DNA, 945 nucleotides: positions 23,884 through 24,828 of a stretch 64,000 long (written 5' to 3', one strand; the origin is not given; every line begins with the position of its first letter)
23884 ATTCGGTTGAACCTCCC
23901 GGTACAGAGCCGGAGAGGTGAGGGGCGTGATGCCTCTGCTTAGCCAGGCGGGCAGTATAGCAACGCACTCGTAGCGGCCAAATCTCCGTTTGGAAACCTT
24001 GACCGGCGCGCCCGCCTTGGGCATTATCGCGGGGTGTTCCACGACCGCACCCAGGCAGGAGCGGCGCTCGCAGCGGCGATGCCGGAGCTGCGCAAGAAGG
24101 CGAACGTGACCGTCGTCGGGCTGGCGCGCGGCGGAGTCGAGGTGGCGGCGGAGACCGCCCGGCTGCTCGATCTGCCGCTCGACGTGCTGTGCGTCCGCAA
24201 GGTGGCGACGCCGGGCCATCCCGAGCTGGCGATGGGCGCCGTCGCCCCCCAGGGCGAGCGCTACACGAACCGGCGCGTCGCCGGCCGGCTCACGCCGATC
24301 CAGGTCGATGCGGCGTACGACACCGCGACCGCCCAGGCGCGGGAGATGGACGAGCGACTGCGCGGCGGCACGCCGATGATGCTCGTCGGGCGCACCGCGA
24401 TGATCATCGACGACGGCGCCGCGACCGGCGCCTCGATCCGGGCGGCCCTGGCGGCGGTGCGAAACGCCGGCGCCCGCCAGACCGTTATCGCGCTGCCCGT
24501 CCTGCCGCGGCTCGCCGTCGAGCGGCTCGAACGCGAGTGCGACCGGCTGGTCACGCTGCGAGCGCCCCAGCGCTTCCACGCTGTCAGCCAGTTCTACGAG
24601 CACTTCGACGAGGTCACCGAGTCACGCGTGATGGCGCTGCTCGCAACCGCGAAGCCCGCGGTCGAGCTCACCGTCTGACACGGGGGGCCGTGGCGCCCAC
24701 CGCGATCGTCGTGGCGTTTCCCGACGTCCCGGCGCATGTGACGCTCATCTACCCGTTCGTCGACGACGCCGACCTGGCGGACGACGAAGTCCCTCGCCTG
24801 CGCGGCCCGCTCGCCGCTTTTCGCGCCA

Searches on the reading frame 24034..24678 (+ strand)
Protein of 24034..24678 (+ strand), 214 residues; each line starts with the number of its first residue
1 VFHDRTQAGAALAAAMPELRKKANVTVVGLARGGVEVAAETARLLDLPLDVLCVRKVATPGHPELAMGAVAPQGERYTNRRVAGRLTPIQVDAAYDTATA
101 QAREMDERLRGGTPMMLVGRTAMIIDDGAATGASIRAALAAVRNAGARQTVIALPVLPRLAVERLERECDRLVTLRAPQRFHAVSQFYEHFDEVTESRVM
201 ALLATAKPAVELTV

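Call 23: search_protein_families(library=pfam, proteins=[window:24034-24678:+], max_evalue=0.001)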
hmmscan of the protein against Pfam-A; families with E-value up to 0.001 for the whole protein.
window:24034-24678:+ (214 aa): 1 family
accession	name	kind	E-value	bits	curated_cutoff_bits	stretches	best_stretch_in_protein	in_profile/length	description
PF00156.33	Pribosyltran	-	9.7e-13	48.2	26.3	1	12-156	15-124/158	Phosphoribosyl transferase domain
